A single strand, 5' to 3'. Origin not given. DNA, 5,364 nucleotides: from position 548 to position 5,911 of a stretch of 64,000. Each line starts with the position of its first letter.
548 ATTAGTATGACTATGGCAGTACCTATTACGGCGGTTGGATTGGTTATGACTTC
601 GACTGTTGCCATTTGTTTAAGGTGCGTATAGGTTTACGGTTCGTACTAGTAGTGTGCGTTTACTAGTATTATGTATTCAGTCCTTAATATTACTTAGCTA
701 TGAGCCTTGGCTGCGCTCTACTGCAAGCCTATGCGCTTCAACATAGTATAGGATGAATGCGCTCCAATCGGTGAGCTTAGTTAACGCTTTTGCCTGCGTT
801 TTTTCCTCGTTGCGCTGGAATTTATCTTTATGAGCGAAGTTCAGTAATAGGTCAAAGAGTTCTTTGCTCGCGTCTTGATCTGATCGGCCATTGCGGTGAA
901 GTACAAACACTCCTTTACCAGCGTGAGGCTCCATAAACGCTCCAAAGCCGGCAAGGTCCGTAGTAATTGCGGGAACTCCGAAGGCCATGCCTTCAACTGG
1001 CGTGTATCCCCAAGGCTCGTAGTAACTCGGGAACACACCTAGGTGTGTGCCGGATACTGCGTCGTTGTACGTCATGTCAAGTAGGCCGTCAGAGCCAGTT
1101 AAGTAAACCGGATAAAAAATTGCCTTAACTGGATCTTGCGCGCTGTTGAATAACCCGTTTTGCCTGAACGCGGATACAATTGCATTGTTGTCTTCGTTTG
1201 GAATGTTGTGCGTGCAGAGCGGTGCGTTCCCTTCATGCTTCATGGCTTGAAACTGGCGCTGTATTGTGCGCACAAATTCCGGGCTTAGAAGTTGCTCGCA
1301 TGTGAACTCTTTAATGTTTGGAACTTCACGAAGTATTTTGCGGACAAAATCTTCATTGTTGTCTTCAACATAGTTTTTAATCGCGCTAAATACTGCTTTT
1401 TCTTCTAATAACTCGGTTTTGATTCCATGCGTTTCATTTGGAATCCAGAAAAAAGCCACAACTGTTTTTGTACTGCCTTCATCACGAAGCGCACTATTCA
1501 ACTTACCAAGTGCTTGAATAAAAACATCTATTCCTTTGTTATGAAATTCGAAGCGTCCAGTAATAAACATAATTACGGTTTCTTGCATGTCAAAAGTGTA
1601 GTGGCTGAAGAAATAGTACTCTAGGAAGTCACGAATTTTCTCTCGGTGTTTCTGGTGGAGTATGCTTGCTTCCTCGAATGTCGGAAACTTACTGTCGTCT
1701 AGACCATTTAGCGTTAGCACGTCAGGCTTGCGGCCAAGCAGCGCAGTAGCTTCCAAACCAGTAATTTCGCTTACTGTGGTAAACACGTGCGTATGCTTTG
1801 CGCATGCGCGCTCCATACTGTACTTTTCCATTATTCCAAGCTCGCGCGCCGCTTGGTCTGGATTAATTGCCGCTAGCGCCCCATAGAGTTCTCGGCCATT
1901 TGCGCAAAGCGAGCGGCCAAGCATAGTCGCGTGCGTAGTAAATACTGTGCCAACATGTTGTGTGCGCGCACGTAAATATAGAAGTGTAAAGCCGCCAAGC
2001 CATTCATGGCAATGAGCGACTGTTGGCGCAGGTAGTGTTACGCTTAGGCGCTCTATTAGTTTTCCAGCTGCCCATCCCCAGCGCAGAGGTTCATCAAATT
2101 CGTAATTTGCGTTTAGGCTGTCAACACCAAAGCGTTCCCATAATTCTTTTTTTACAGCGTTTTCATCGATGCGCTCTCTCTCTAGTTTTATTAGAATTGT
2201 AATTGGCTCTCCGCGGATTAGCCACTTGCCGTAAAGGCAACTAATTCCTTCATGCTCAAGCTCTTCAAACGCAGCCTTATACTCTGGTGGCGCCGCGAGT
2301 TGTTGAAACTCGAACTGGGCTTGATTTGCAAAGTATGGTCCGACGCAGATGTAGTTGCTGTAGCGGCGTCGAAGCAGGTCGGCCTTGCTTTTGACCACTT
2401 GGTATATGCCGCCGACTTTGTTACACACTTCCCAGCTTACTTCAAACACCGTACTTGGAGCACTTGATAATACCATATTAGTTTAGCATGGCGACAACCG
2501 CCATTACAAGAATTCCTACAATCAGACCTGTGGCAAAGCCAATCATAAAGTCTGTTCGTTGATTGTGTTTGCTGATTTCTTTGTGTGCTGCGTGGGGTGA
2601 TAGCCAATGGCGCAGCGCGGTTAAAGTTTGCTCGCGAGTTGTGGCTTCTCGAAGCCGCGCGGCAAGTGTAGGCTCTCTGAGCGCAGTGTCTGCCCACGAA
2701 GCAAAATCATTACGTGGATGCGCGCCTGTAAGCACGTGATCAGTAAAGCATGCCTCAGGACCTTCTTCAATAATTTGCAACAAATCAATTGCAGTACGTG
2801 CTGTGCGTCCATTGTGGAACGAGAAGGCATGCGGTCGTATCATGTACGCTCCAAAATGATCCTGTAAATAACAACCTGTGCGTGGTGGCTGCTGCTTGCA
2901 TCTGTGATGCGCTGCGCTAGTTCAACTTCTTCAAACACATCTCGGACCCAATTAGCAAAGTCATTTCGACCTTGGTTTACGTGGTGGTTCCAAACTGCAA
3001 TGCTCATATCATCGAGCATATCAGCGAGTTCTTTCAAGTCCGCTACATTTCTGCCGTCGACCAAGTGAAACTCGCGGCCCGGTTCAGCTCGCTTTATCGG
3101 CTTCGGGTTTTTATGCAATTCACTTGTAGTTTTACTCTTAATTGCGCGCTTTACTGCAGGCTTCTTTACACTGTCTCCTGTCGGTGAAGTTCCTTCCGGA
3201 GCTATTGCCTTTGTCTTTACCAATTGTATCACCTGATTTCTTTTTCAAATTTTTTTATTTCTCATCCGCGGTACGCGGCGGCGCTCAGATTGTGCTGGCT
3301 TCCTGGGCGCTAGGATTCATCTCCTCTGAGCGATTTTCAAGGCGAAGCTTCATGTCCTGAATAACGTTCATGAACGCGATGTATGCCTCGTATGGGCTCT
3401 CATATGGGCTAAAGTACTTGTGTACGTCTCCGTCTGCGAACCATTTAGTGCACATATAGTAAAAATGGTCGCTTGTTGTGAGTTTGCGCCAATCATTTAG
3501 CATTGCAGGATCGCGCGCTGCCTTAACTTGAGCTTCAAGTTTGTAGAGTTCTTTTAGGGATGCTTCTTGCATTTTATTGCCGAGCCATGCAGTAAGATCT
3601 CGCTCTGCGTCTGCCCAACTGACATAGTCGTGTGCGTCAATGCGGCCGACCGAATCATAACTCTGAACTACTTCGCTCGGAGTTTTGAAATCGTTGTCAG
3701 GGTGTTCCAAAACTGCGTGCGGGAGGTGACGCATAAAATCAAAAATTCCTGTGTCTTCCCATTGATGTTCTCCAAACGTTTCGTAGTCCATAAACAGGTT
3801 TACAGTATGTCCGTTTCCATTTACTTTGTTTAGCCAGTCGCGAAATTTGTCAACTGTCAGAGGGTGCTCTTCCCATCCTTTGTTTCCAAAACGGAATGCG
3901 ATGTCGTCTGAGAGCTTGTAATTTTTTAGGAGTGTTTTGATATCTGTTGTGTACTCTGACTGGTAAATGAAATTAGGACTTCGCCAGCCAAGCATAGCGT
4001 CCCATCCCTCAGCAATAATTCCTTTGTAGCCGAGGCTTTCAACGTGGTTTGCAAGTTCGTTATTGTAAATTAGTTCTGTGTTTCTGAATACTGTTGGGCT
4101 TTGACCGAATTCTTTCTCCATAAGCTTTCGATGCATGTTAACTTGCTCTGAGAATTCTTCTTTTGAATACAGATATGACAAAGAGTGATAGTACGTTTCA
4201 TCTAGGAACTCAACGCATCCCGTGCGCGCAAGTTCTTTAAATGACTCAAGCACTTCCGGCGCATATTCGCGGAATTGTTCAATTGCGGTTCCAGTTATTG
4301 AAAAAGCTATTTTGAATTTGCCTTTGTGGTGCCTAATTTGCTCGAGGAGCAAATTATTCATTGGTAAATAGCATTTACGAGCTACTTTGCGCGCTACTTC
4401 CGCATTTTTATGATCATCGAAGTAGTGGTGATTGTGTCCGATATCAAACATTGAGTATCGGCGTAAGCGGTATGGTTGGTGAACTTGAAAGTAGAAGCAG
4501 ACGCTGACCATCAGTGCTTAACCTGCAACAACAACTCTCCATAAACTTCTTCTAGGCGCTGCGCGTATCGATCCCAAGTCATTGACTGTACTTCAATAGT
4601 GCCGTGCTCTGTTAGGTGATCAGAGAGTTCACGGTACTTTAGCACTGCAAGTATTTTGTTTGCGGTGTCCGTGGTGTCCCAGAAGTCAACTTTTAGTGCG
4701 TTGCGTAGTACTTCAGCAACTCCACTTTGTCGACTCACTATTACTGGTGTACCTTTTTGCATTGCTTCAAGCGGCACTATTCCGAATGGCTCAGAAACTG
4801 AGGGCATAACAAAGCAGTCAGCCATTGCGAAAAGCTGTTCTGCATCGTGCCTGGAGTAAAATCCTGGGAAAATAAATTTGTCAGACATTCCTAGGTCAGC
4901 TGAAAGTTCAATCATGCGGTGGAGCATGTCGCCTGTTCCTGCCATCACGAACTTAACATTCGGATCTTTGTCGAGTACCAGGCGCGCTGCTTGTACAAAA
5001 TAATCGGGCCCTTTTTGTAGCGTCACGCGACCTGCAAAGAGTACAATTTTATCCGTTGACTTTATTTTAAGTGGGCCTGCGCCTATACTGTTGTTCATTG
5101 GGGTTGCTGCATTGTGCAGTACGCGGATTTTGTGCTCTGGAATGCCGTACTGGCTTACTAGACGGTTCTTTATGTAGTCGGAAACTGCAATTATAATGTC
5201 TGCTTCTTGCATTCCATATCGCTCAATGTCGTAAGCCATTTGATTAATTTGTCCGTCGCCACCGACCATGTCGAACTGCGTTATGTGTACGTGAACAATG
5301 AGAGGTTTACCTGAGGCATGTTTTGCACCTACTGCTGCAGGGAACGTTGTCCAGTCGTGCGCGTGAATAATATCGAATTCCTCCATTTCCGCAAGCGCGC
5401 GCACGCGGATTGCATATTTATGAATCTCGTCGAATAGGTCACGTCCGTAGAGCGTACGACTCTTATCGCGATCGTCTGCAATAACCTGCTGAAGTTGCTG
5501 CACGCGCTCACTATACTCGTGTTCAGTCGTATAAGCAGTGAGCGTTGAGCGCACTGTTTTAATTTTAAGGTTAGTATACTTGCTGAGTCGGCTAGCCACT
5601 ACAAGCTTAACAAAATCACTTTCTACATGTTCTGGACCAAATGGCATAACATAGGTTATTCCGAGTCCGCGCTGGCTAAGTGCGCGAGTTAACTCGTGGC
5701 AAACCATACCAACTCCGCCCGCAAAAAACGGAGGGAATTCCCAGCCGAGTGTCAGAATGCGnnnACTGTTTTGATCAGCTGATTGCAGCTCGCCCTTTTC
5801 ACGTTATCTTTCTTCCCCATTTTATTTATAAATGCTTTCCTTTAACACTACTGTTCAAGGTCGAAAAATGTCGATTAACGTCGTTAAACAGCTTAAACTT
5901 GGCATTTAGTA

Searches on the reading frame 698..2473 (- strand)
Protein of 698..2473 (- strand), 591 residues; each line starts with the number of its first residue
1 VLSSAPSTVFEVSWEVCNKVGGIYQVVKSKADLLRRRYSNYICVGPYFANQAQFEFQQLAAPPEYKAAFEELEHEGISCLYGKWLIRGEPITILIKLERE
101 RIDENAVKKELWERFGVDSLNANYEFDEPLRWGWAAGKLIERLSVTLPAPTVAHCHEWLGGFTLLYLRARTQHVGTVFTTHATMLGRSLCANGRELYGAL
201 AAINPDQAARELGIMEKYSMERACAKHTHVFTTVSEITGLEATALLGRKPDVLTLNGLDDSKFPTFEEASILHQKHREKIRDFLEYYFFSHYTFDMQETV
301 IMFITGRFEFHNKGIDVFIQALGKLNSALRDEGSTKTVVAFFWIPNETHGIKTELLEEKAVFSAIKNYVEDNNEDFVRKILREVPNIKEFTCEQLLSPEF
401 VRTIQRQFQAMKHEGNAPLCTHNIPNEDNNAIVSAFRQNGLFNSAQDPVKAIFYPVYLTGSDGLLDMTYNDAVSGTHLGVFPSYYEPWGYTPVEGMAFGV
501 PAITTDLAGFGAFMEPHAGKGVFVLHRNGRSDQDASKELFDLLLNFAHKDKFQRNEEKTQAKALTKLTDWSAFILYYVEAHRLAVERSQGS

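Call 19: search_protein_families(library=pfam, proteins=[window:698-2473:-], max_evalue=0.01)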
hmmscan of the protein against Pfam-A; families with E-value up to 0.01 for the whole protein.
window:698-2473:- (591 aa): 7 families
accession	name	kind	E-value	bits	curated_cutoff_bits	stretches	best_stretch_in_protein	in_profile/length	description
PF05693.19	Glycogen_syn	-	6.6e-159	530.9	27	1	11-587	1-585/639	Glycogen synthase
PF00534.26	Glycos_transf_1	-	2.8e-10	40.4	26.4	1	477-556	94-169/172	Glycosyl transferases group 1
PF13692.12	Glyco_trans_1_4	-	1.1e-08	35.9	27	1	471-522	72-122/142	Glycosyl transferases group 1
PF08323.17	Glyco_transf_5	-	1.2e-07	32.1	22.7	1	11-236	4-218/239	Starch synthase catalytic domain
PF20706.3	GT4-conflict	-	3.5e-05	23.4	26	1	472-545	278-353/385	Family 4 Glycosyltransferase in conflict systems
PF13439.12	Glyco_transf_4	-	0.00025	21.5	28.5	1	124-250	52-156/170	Glycosyltransferase Family 4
PF13579.12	Glyco_trans_4_4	-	0.0014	19.4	29.7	1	139-252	59-151/158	Glycosyl transferase 4-like domain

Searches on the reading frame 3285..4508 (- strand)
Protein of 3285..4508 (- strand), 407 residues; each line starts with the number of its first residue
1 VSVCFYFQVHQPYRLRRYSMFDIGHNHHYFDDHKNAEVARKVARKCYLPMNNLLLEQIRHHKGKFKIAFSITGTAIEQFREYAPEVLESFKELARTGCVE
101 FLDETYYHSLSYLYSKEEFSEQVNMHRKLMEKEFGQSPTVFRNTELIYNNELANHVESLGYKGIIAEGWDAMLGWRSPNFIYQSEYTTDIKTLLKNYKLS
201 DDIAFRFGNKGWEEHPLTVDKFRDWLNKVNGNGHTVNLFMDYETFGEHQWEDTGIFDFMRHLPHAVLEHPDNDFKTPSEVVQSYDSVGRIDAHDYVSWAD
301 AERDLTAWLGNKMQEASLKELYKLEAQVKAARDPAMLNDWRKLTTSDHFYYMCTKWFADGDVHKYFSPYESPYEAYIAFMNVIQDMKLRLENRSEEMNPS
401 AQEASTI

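Call 19: search_protein_families(library=pfam, proteins=[window:3285-4508:-], max_evalue=0.01)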
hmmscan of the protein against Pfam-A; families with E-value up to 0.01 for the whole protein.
window:3285-4508:- (407 aa): 2 families
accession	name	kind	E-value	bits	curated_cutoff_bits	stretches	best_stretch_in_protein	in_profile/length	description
PF03065.20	Glyco_hydro_57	-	1.7e-77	261.1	21.2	1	5-291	2-289/291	Glycosyl hydrolase family 57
PF01522.26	Polysacc_deac_1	-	8.9e-08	32.6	23.1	1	63-163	31-123/124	Polysaccharide deacetylase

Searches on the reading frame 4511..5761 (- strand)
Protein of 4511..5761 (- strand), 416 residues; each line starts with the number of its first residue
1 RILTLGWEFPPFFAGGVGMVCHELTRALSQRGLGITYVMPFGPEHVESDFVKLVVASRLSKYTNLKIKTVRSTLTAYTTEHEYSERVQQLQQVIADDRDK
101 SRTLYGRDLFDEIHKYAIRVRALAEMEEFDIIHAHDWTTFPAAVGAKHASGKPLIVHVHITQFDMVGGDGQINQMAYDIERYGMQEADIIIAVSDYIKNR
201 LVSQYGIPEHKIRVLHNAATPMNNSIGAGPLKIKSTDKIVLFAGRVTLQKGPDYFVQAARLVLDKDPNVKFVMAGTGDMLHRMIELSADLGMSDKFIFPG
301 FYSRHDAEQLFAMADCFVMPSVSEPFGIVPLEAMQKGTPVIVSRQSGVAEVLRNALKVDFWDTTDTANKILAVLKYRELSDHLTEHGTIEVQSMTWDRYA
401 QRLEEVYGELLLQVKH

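Call 19: search_protein_families(library=pfam, proteins=[window:4511-5761:-], max_evalue=0.01)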
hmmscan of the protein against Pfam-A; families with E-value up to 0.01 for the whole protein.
window:4511-5761:- (416 aa): 7 families
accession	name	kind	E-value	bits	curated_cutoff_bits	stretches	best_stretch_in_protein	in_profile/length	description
PF00534.26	Glycos_transf_1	-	6.2e-37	127.2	26.4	1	231-387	9-169/172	Glycosyl transferases group 1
PF13692.12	Glyco_trans_1_4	-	8.5e-29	101.1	27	1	238-375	2-141/142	Glycosyl transferases group 1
PF13439.12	Glyco_transf_4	-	6.7e-24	85.3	28.5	1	15-218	2-165/170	Glycosyltransferase Family 4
PF20706.3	GT4-conflict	-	4.4e-21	75.7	26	1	125-359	79-327/385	Family 4 Glycosyltransferase in conflict systems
PF08323.17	Glyco_transf_5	-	1.1e-18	68.2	22.7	1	1-205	1-228/239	Starch synthase catalytic domain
PF13579.12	Glyco_trans_4_4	-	1.1e-16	62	29.7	1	15-217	1-157/158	Glycosyl transferase 4-like domain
PF13477.12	Glyco_trans_4_2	-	0.0088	16.7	23.4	0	112-194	60-139/139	Glycosyl transferase 4-like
